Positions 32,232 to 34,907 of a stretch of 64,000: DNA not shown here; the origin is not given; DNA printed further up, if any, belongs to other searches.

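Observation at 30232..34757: Uncharacterised NHL-propeller / Yip1 / DUF5696-like trio wedged between two ABC permease pairs of a mannan locus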

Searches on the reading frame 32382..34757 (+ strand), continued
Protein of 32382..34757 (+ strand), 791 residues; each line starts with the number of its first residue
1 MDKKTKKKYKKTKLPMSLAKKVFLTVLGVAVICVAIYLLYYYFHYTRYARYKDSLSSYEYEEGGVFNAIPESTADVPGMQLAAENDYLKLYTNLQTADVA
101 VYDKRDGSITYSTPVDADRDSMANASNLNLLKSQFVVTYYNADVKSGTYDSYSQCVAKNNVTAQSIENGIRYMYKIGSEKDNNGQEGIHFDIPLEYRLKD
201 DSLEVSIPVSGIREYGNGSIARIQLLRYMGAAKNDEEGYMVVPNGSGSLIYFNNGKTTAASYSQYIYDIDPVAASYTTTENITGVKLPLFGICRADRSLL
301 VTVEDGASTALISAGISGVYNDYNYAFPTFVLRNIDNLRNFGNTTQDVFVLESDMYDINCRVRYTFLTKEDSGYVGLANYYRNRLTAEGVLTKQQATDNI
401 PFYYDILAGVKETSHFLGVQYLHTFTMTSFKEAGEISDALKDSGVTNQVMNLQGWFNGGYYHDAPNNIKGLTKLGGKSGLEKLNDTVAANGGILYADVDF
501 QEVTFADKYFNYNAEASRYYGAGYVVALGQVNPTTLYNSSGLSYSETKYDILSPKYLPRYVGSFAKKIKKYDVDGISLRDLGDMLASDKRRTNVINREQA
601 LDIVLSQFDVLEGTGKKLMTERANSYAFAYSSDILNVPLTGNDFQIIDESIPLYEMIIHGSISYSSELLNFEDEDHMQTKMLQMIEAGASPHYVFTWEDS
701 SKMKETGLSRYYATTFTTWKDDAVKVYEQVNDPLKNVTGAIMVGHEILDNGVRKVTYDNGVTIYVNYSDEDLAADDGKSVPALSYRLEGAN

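Call 43: find_encoding_contigs(protein=P0272, flank=10000, max_places=1)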
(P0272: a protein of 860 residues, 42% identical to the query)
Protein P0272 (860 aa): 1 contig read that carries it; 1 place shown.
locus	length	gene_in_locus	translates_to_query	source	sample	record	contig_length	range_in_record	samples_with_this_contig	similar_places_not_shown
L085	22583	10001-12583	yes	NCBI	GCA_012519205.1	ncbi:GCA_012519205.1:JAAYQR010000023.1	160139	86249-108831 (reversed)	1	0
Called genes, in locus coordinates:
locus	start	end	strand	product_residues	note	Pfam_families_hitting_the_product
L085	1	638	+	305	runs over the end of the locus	PF07136:DUF1385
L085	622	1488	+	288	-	PF17827:PrmC_N, PF03602:Cons_hypoth95, PF02384:N6_Mtase, PF05175:MTS, PF06325:PrmA, PF02475:TRM5-TYW2_MTfase, PF09445:Methyltransf_15, PF13847:Methyltransf_31, +6 more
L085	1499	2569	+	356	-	PF03462:PCRF, PF00472:RF-1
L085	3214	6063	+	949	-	PF01547:SBP_bac_1, PF13416:SBP_bac_8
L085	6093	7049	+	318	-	PF00528:BPD_transp_1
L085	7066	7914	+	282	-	PF00528:BPD_transp_1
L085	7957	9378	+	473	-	PF01436:NHL (weak)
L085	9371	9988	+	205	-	PF04893:Yip1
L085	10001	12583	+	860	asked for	PF18952:DUF5696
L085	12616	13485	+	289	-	PF00528:BPD_transp_1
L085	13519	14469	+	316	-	PF00528:BPD_transp_1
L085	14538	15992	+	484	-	PF01547:SBP_bac_1, PF13416:SBP_bac_8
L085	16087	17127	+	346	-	PF00356:LacI (weak), PF00532:Peripla_BP_1, PF13377:Peripla_BP_3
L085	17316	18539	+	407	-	PF00999:Na_H_Exchanger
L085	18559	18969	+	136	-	-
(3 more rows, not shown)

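Call 53: find_related_loci(query=A3, collection=metagenome_contigs, flank=10000)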
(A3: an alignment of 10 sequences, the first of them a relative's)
Query A3 (732 aa) in metagenome_contigs; peptide patterns used: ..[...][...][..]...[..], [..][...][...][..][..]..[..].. (x = any residue, [..] = any of these).
600 stretches matched a pattern (row limit reached: there are more); 495 encode a relative of the query (tblastn E <= 1e-3); the best 80 are kept; 80 distinct loci.
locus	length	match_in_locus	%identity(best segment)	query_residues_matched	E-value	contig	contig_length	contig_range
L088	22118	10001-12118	39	4-712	4e-161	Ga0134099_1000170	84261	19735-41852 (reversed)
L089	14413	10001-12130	38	20-732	6e-160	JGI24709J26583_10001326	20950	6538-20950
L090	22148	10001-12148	33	20-729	2e-129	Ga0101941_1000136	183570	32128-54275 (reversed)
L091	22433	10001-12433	38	7-724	5e-123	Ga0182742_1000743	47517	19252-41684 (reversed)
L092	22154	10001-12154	34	18-728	1e-122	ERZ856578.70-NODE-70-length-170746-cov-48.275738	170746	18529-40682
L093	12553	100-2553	36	22-726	4e-119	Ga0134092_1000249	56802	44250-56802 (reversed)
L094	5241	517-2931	35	21-730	6e-119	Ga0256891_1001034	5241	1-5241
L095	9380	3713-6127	35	24-732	5e-118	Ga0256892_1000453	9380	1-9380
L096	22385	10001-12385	35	28-730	1e-114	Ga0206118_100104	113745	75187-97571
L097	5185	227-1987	35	138-724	4e-115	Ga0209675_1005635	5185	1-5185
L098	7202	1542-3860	36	30-708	3e-113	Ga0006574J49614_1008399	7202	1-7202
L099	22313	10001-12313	36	33-708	6e-113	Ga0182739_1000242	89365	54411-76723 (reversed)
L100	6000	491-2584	32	34-725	3e-112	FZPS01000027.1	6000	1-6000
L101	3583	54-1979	33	91-724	4e-115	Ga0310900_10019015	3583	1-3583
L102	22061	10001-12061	31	33-726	3e-111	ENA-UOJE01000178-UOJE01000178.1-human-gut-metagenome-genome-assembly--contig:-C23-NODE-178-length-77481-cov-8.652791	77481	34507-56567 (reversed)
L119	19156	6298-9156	33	1-729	1e-105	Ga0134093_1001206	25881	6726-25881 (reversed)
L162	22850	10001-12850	32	35-729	4e-95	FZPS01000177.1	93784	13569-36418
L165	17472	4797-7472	33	5-710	1e-94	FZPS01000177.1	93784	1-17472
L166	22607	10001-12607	32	31-724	4e-94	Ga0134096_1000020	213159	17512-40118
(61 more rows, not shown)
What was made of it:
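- DUF5696 is among the fastest-diverging parts, and several cassettes can lie in one assembly or on one contig (L162 and L165 share a contig, call 53).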

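Call 74: search_protein_families(library=pfam, alignment_id=A7, max_evalue=0.00001)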
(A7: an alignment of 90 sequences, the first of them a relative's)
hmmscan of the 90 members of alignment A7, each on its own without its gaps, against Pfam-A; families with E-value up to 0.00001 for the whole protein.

A. member 1, L081:1994-3379:- (462 aa): 3 families
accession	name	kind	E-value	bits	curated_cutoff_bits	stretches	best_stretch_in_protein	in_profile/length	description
PF00072.30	Response_reg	-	2e-23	83.1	30.2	1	6-115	1-107/111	Response regulator receiver domain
PF12833.13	HTH_18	-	1.6e-21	76.8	33.6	1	382-459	2-79/80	Helix-turn-helix domain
PF00165.29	HTH_AraC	-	2.5e-17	63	26.6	1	421-458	2-41/42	Bacterial regulatory helix-turn-helix proteins, AraC family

B. families by the number of members that match (of 90 scanned): 124 families (the first 25 are shown)
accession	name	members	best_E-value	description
PF13377.12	Peripla_BP_3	6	3.1e-31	Periplasmic binding protein-like domain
PF12833.13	HTH_18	6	1.4e-23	Helix-turn-helix domain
PF00165.29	HTH_AraC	6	2.8e-22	Bacterial regulatory helix-turn-helix proteins, AraC family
PF02518.31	HATPase_c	5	5.7e-27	Histidine kinase-, DNA gyrase B-, and HSP90-like ATPase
PF00532.27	Peripla_BP_1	5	8.2e-17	Periplasmic binding proteins and sugar binding domain of LacI family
PF02156.21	Glyco_hydro_26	4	1.5e-89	Glycosyl hydrolase family 26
PF06580.19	His_kinase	4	2.7e-25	Histidine kinase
PF01547.30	SBP_bac_1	4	6.1e-24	Bacterial extracellular solute-binding protein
PF00072.30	Response_reg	4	1e-23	Response regulator receiver domain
PF13416.11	SBP_bac_8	4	1.1e-17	Bacterial extracellular solute-binding protein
PF00356.27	LacI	4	1.8e-12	Bacterial regulatory proteins, lacI family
PF00296.26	Bac_luciferase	3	9.2e-51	Luciferase-like monooxygenase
PF16990.11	CBM_35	3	3.1e-21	Carbohydrate binding module (family 35)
PF13847.12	Methyltransf_31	3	8.2e-14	Methyltransferase domain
PF00251.26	Glyco_hydro_32N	2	1.3e-99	Glycosyl hydrolases family 32 N-terminal domain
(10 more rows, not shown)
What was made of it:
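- The cassette works in contexts with unrelated linkages (call 74).
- Tried and rejected: Rejected, because flanking CAZymes differ between cassettes (call 74).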

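Call 78: search_protein_families(library=pfam, proteins=[L166:9449-12637:+, L162:9863-12862:+, L119:6286-9162:+, L084:9770-12349:+, L082:11650-13806:+], max_evalue=0.01)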
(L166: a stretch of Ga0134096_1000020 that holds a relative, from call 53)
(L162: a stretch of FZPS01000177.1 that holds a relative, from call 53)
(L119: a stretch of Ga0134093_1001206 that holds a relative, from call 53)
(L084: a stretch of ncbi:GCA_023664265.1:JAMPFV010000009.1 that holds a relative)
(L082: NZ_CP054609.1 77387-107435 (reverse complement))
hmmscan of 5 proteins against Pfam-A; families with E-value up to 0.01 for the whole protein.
L166:9449-12637:+ (1063 aa): 1 family
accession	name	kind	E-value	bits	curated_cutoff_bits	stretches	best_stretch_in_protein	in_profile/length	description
PF18952.6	DUF5696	-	8e-195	649.3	25.6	1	455-1053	20-612/612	Family of unknown function (DUF5696)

L162:9863-12862:+ (1000 aa): 1 family
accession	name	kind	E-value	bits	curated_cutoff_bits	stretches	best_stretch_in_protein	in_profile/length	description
PF18952.6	DUF5696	-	1e-189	632.4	25.6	1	375-991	20-612/612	Family of unknown function (DUF5696)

L119:6286-9162:+ (959 aa): 2 families
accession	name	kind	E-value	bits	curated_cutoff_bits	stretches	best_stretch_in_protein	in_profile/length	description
PF18952.6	DUF5696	-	3.6e-187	624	25.6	1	343-952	13-612/612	Family of unknown function (DUF5696)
PF12325.13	TMF_TATA_bd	-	0.0081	16.7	29.1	0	212-283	36-106/115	TATA element modulatory factor 1 TATA binding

L084:9770-12349:+ (860 aa): 1 family
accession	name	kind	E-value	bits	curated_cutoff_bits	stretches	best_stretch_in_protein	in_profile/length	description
PF18952.6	DUF5696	-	3.9e-193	643.8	25.6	1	240-855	2-612/612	Family of unknown function (DUF5696)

L082:11650-13806:+ (719 aa): 11 families
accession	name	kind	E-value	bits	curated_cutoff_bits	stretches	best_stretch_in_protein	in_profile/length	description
PF01436.27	NHL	-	6.7e-17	61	20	2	130-154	2-26/28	NHL repeat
PF04893.22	Yip1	-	2.4e-09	37.7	28.6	1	526-694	3-171/173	Yip1 domain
PF08450.18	SGL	-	2.4e-09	37.6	26.3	1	97-170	146-224/246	SMP-30/Gluconolactonase/LRE-like region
PF22701.2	Mala_s_1-like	-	2.3e-06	28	27.5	1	86-156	88-156/195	Mal s 1 allergenic protein-like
PF13449.12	Phytase-like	-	6e-06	26.8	27.6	0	92-128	74-110/284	Esterase-like activity of phytase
PF06739.17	SBBP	-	7e-06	26.3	20.5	0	181-196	14-29/38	Beta-propeller repeat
PF17170.10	DUF5128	-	9.8e-06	25.4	22.9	0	87-128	91-134/321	6-bladed beta-propeller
PF25021.1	TEN_NHL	-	0.00014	21.5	27.1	0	128-154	328-354/357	Teneurin NHL domain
PF14559.12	TPR_19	-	0.0017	19.1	25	1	404-450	1-47/68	Tetratricopeptide repeat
PF24684.1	Vgb_lyase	-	0.0028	17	50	1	76-162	169-255/290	Virginiamycin B lyase family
PF07719.23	TPR_2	-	0.0059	17.1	27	0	430-451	3-24/34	Tetratricopeptide repeat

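Call 83: search_protein_families(library=pfam, alignment_id=A8, max_evalue=0.00001)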
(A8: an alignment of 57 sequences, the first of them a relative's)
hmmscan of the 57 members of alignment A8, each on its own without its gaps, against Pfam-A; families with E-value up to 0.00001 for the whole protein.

A. member 1, L005:18020-19012:+ (331 aa): 1 family
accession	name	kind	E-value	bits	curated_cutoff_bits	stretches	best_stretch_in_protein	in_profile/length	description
PF13310.11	Virulence_RhuM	-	7e-111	369.9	33.7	1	62-306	1-249/252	Virulence protein RhuM family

B. families by the number of members that match (of 57 scanned): 50 families (the first 25 are shown)
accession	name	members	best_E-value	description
PF00150.24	Cellulase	18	1.2e-74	Cellulase (glycosyl hydrolase family 5)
PF00703.27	Glyco_hydro_2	3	3.1e-11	Glycosyl hydrolases family 2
PF02065.24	Melibiase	2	7.5e-132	Melibiase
PF00483.29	NTP_transferase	2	2.2e-72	Nucleotidyl transferase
PF00248.27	Aldo_ket_red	2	2.3e-67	Aldo/keto reductase family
PF03033.26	Glyco_transf_28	2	2e-40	Glycosyltransferase family 28 N-terminal domain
PF04101.22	Glyco_tran_28_C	2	3.3e-35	Glycosyltransferase family 28 C-terminal domain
PF16874.11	Glyco_hydro_36C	2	1.3e-22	Glycosyl hydrolase family 36 C-terminal domain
PF24894.1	Hexapep_GlmU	2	1.4e-16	GlmU-like, C-terminal hexapeptide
PF25084.1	LbH_EIF2B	2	6.2e-13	EIF2B subunit epsilon LbH domain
PF04854.19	DUF624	2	8.3e-09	Protein of unknown function, DUF624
PF02836.23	Glyco_hydro_2_C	2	1.5e-07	Glycosyl hydrolases family 2, TIM barrel domain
PF02837.24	Glyco_hydro_2_N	2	1.5e-07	Glycosyl hydrolases family 2, sugar binding domain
PF01055.32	Glyco_hydro_31_2nd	2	1.5e-06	Glycosyl hydrolases family 31 TIM-barrel domain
PF00232.24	Glyco_hydro_1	1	1.2e-148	Glycosyl hydrolase family 1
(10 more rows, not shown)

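Call 98: predict_structure(alignment_id=A9)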
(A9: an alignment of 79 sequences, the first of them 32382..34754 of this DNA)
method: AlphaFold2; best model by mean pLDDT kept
length: 791 residues; sequences in the alignment: 79
mean_pLDDT: 91.1   pTM: 0.90
mean pLDDT of the five models: 91.1, 90.9, 90.7, 90.4, 89.8
residues with pLDDT >= 90: 572; 70-90: 186; 50-70: 25; < 50: 8
segments of 3 or more residues with pLDDT < 50: 1-3, 10-13
pLDDT, mean of each block of 10 residues (from residue 1): 50 60 85 93 91 87 92 91 97 96 96 93 93 97 91 95 96 94 86 97 96 93 96 95 94 91 91 72 87 94 95 93 96 81 68 89 95 95 97 95 96 79 89 98 95 93 89 92 97 96 88 90 83 82 86 96 96 96 91 89 97 98 96 95 92 97 95 85 97 94 84 89 96 96 96 96 96 91 93 62
secondary structure, 60 per line:
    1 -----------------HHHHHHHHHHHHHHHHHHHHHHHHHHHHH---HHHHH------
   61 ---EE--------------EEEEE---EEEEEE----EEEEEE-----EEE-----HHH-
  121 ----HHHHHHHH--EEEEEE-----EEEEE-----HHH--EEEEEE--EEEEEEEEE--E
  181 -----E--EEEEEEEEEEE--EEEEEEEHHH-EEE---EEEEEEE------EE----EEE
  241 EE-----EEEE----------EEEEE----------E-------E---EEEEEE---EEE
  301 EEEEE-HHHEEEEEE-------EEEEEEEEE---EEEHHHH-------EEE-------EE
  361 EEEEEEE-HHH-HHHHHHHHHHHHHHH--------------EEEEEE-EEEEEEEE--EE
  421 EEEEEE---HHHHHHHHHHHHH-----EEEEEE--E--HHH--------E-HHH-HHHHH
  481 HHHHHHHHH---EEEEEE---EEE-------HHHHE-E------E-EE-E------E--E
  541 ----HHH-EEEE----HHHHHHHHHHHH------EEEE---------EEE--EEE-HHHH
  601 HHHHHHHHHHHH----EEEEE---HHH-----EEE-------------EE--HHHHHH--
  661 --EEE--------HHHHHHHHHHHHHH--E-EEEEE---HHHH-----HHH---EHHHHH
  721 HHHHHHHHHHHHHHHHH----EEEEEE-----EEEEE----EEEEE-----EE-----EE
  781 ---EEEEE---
elements in order (helices of 4 or more, strands of 3 or more residues): H18-46 H50-54 E80-84 E88-93 E98-103 E109-111 H125-132 E135-140 E146-150 E161-166 E169-177 E189-199 E202-208 E213-215 E219-225 E238-242 E248-251 E262-266 E289-294 E298-305 E310-315 E323-331 E335-337 H338-341 E349-351 E359-367 H373-387 E402-407 E409-416 E419-426 H430-442 E448-453 H476-489 E493-498 E502-504 H512-515 E549-552 H557-568 E575-578 E588-590 E593-595 H597-612 E617-621 E633-635 H653-658 E663-665 H674-687 E692-696 H700-703 H716-737 E742-747 E753-757 E762-766 E784-788
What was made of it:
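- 32382..34757 (+): DUF5696 protein. It has a basic cytoplasmic N-terminus, one TM helix (22-40) and an extracellular GH129-like body. The body comprises an N-terminal beta-sandwich (about 80-370), a (beta/alpha)8 barrel (about 400-737) and a C-terminal beta-sandwich (742-788). Pocket candidates are D580, D588, R597, E621, N624, Y626, D648 and N670. AF2 pLDDT 91.1, pTM 0.90 (call 98).
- Tried and rejected: It was replaced by a 79-sequence model (pLDDT 91.1, call 98).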

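Call 100: fold_search(model_id=the predicted structure, library=pdb)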
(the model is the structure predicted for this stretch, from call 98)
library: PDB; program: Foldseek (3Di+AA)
matches with E <= 10: 1554; with E <= 0.001: 570
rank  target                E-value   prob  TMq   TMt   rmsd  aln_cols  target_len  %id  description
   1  5opq_A                2.4e-35  1.00  0.59  0.70   6.8       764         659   14  A 3,6-anhydro-D-galactosidase produced by Zobellia galactanivorans. This is an exo-lytic enzyme that hydrolyzes termin (released 2017-11-29)
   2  8rzk_A                1.3e-34  1.00  0.59  0.69   6.7       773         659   15  The Michaelis complex of ZgGH129 D486N from Zobellia galactanivorans with neo-b/k-oligo-carrageenan tetrasaccharide (b (released 2024-07-31)
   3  5opq_D                1.9e-34  1.00  0.60  0.71   6.8       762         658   15  A 3,6-anhydro-D-galactosidase produced by Zobellia galactanivorans. This is an exo-lytic enzyme that hydrolyzes termin (released 2017-11-29)
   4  5wzr_B                2.4e-27  1.00  0.57  0.69   7.0       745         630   14  Alpha-N-acetylgalactosaminidase NagBb from Bifidobacterium bifidum - Gal-NHAc-DNJ complex (released 2017-06-07)
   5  5wzp_B                6.2e-27  1.00  0.53  0.67   7.9       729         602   13  Alpha-N-acetylgalactosaminidase NagBb from Bifidobacterium bifidum - ligand free (released 2017-06-07)
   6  5wzq_A                1.2e-26  1.00  0.56  0.70   7.0       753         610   13  Alpha-N-acetylgalactosaminidase NagBb from Bifidobacterium bifidum - quadruple mutant (released 2017-06-07)
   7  5wzn_A                1.2e-26  1.00  0.58  0.72   6.3       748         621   13  Alpha-N-acetylgalactosaminidase NagBb from Bifidobacterium bifidum - GalNAc complex (released 2017-06-07)
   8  5wzn_B                1.5e-26  1.00  0.58  0.72   6.5       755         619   14  Alpha-N-acetylgalactosaminidase NagBb from Bifidobacterium bifidum - GalNAc complex (released 2017-06-07)
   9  5wzq_B                2.3e-26  1.00  0.56  0.71   6.9       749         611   14  Alpha-N-acetylgalactosaminidase NagBb from Bifidobacterium bifidum - quadruple mutant (released 2017-06-07)
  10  5wzr_A                2.3e-26  1.00  0.57  0.69   7.2       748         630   14  Alpha-N-acetylgalactosaminidase NagBb from Bifidobacterium bifidum - Gal-NHAc-DNJ complex (released 2017-06-07)
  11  5wzp_A                2.7e-26  1.00  0.54  0.69   7.3       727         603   13  Alpha-N-acetylgalactosaminidase NagBb from Bifidobacterium bifidum - ligand free (released 2017-06-07)
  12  6qev_B                2.8e-21  1.00  0.47  0.31   8.9       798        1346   12  EngBF DARPin Fusion 4b B6 (released 2019-11-06)
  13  6sh9_B                1.6e-20  1.00  0.48  0.31   8.8       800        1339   12  EngBF DARPin Fusion 4b D12 (released 2019-11-06)
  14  8a19_A                2.7e-20  1.00  0.46  0.30   8.8       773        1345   11  Structure of a leucinostatin derivative determined by host lattice display : L1E4V1 construct (released 2022-12-07)
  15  6qfk_A                2.7e-20  1.00  0.47  0.30   9.5       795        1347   11  EngBF DARPin Fusion 4b G10 (released 2019-11-06)
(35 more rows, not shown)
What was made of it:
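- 32382..34757 (+): Foldseek ZgGH129 E = 2e-35 and NagBb E = 1e-26 (call 100).
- On GH129: Foldseek 5opq E = 2.4e-35, TM 0.70; 5wzn E = 1e-26, TM 0.72 (call 100).
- Closest known: Glycoside hydrolase family 129. Same: Foldseek gives E = 2e-35 (TM 0.70) and E = 1e-26 (TM 0.72) (call 100).
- The closest folds are all retaining alpha-glycosidases: GH129, GH101, GH36 and GH31 (call 100).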
